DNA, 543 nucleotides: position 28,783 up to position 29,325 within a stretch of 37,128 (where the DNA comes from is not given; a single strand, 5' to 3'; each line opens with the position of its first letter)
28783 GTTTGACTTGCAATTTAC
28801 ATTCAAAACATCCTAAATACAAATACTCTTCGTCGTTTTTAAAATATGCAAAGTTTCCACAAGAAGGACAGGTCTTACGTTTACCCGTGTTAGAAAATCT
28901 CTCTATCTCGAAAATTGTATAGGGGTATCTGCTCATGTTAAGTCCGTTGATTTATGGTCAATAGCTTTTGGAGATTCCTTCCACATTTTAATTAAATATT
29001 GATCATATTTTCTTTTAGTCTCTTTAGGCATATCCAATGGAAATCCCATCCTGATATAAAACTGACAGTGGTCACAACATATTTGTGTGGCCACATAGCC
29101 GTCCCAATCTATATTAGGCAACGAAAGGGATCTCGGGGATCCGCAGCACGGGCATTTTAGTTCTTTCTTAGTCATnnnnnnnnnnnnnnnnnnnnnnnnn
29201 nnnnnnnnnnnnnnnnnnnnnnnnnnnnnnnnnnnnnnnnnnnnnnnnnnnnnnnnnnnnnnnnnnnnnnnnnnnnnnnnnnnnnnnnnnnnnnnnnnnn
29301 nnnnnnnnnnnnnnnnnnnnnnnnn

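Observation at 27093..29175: Expanded family of small Cys4 zinc-ribbon proteins, several with Lar (restriction alleviation) hallmarks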

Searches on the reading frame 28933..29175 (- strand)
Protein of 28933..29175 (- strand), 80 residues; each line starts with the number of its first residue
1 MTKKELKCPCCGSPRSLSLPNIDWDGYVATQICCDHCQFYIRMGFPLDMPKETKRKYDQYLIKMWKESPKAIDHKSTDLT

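Call 5: search_protein_families(library=pfam, proteins=[window:28933-29175:-], max_evalue=1)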
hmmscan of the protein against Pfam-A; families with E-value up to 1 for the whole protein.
window:28933-29175:- (80 aa): 4 families
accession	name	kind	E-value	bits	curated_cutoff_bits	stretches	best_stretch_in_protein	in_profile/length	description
PF23454.1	Zn_ribbon_Brz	-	0.00037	21.5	27.9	1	1-23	1-23/58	Transcriptional regulator Brz zinc beta ribbon domain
PF14354.12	Lar_restr_allev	-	0.033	14.9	28.6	1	6-46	4-34/58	Restriction alleviation protein Lar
PF24860.1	FdhE_C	-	0.1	13.2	27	1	6-43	1-43/82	FdhE, C-terminal domain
PF05876.18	GpA_ATPase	-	0.15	12.1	25.6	1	6-41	195-233/247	Phage terminase large subunit gpA, ATPase domain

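Call 7: search_protein_families(library=phrogs, proteins=[window:28933-29175:-], max_evalue=1)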
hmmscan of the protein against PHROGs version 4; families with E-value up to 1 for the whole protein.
window:28933-29175:- (80 aa): 1 family
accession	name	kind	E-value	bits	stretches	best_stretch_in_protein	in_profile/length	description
phrog_599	-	moron, auxiliary metabolic gene and host takeover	0.11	13.6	1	3-41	72-109/262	Lar-like restriction alleviation protein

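Call 13: find_related_loci(query=window:28933-29175:-, collection=viral_contigs, flank=8000)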
Query window:28933-29175:- (80 aa) in viral_contigs; peptide patterns used: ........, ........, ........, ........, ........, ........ (x = any residue, [..] = any of these).
1 stretches matched a pattern, but none encodes a relative of the query by tblastn (E <= 1e-3).

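Call 16: find_homologous_proteins(query=A1, max_evalue=0.01)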
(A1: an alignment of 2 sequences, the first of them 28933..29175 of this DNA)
Query A1 (2 sequences) (80 aa, profile of the alignment): 3 proteins with E <= 0.01 among 4 candidates.
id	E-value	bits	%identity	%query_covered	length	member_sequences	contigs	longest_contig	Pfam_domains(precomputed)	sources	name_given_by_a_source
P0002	1.5e-47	177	60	94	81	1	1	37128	-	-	-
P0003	2.5e-46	173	83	94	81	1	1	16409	-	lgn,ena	-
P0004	1.3e-45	171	100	100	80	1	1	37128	-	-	-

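Call 17: find_encoding_contigs(protein=P0003, flank=10000)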
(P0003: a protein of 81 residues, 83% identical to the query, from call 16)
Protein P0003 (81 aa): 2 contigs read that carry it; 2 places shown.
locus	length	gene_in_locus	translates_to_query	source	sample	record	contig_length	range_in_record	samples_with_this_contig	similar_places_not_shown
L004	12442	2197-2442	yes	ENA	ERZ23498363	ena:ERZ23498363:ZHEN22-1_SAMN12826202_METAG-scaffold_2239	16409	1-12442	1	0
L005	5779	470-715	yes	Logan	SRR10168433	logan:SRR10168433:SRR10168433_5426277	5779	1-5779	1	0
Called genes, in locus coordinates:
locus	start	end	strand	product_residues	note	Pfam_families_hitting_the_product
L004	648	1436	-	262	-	PF02387:IncFII_repA (weak)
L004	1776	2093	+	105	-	-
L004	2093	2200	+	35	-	-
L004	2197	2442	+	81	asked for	-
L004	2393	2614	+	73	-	-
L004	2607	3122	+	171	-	-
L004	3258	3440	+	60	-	-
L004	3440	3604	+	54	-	-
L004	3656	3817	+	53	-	-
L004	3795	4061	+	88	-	-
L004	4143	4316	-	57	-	-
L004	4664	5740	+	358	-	PF13479:AAA_24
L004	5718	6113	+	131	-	-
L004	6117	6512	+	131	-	-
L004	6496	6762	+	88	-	-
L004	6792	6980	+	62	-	-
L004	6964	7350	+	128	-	-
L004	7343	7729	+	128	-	-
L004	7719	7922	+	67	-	-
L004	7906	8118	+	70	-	-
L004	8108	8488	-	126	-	-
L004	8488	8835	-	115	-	-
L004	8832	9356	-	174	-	-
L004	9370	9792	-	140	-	-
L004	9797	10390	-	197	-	-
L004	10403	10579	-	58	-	-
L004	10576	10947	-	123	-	-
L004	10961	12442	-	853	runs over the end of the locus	-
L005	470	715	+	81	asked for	-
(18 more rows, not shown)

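Call 21: search_protein_families(library=pfam, proteins=[L004:2607-3122:+, L004:3115-3279:+, L004:1776-2093:+, L004:3440-3604:+], max_evalue=1)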
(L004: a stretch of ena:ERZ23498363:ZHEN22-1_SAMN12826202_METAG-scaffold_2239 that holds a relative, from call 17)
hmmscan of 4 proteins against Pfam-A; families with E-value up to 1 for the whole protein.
L004:2607-3122:+ (171 aa): 5 families
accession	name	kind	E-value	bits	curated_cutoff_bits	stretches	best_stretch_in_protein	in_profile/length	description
PF14354.12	Lar_restr_allev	-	0.0032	18.1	28.6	1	2-35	1-33/58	Restriction alleviation protein Lar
PF25605.1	Phage_80a_gp11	-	0.012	16.3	27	1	98-121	1-24/76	Phage 80a gp11 protein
PF24859.1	FdhE_central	-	0.051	14.1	27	1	7-22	2-17/39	FdhE, central domain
PF08631.16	SPO22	-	0.077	12.9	27.5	1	74-169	68-160/274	Meiosis protein SPO22/ZIP4 like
PF12760.12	Zn_ribbon_IS1595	-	0.49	10.8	25.4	1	7-33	21-43/46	Transposase zinc-ribbon domain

L004:3115-3279:+ (54 aa): 1 family
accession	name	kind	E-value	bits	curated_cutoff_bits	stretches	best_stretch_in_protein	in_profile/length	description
PF17440.7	Thiol_cytolys_C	-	0.087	13.4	23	1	14-49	60-95/102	Thiol-activated cytolysin beta sandwich domain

L004:1776-2093:+ (105 aa): 3 families
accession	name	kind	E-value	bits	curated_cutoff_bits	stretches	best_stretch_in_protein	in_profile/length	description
PF19856.4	DUF6331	-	0.018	15.7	25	1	33-75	18-60/103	Family of unknown function (DUF6331)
PF06413.17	Neugrin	-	0.065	13.3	24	1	18-89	130-203/218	Neugrin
PF25420.1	zf-C2H2_ZN292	-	0.19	12.2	27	1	28-48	4-24/33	ZN292-like C2H2 zinc finger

L004:3440-3604:+ (54 aa): 10 families
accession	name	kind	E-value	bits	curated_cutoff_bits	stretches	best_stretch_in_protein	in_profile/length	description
PF01396.24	Zn_ribbon_Top1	-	0.025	14.8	32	0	5-11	2-8/39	Topoisomerase DNA binding C4 zinc finger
PF15777.11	Anti-TRAP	-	0.029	14.8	32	1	4-31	30-57/59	Tryptophan RNA-binding attenuator protein inhibitory protein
PF13717.11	Zn_ribbon_4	-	0.039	14.3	30.3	0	36-44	27-35/36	zinc-ribbon domain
PF18930.5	DUF5679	-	0.071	13.7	27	1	18-43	11-36/40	Domain of unknown function (DUF5679)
PF14205.11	Cys_rich_KTR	-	0.085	13.1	25.5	0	34-51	3-20/54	Cysteine-rich KTR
PF13913.12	zf-C2HC_2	-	0.18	12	27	1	36-45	4-13/25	zinc-finger of a C2HC-type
PF18439.7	zf_UBZ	-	0.18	11.9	25.6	0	36-51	4-19/32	Ubiquitin-Binding Zinc Finger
PF13248.11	Zn_ribbon_3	-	0.23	11.4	27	0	31-44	13-26/26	zinc-ribbon domain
PF09723.15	Zn_ribbon_8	-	0.28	11.7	34.4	0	37-44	8-15/41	Zinc ribbon domain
PF21002.2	TMEM106_N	-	0.32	12.1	24.5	1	3-28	53-78/91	Transmembrane protein 106 N-terminal region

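Call 27: search_protein_families(library=ncbifam, proteins=[window:28933-29175:-, L004:2607-3122:+, L004:3115-3279:+, L004:3440-3604:+], max_evalue=1)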
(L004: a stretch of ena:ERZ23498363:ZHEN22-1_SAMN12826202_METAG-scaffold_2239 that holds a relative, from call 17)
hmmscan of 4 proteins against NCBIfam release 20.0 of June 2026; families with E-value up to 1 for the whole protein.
window:28933-29175:- (80 aa): 3 families
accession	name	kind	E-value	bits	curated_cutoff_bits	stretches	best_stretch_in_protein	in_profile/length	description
TIGR03655.1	anti_R_Lar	subfamily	0.0032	17.7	39.6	1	7-51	3-41/55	Lar family restriction alleviation protein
NF041795.1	Brz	equivalog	0.0046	17.3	100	1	1-21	1-21/60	transcriptional regulator Brz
TIGR00310.1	ZPR1_znf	domain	0.17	11.2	78.3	1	7-50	2-49/192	ZPR1 zinc finger domain-containing protein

L004:2607-3122:+ (171 aa): 1 family
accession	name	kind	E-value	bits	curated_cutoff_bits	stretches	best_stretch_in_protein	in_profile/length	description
TIGR03655.1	anti_R_Lar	subfamily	0.12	12.7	39.6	1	4-34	1-37/55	Lar family restriction alleviation protein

L004:3115-3279:+ (54 aa): 0 families

L004:3440-3604:+ (54 aa): 1 family
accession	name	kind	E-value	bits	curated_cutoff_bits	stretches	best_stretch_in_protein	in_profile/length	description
NF041070.1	carrier_LysW_Arch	domain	0.096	12.7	75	0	36-52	25-41/57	alpha-aminoadipate/glutamate carrier protein LysW/ArgW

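Call 49: predict_structure(alignment_id=A4)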
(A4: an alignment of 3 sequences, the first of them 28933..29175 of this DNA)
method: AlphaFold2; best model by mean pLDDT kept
length: 80 residues; sequences in the alignment: 3
mean_pLDDT: 52.8   pTM: 0.32
mean pLDDT of the five models: 52.8, 49.4, 49.0, 47.6, 47.3
residues with pLDDT >= 90: 0; 70-90: 1; 50-70: 49; < 50: 30
segments of 3 or more residues with pLDDT < 50: 30-44, 69-80
pLDDT, mean of each block of 10 residues (from residue 1): 54 57 55 46 57 64 54 35
secondary structure, 60 per line:
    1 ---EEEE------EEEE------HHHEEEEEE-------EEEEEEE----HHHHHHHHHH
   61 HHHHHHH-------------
elements in order: E4-7 E14-17 E27-32 E40-46 H51-67

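Call 59: find_related_loci(query=A4, collection=metagenome_contigs, flank=8000)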
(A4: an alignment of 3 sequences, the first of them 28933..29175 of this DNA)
Query A4 (80 aa) in metagenome_contigs; peptide patterns used: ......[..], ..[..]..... (x = any residue, [..] = any of these).
242 stretches matched a pattern, but none encodes a relative of the query by tblastn (E <= 1e-3).
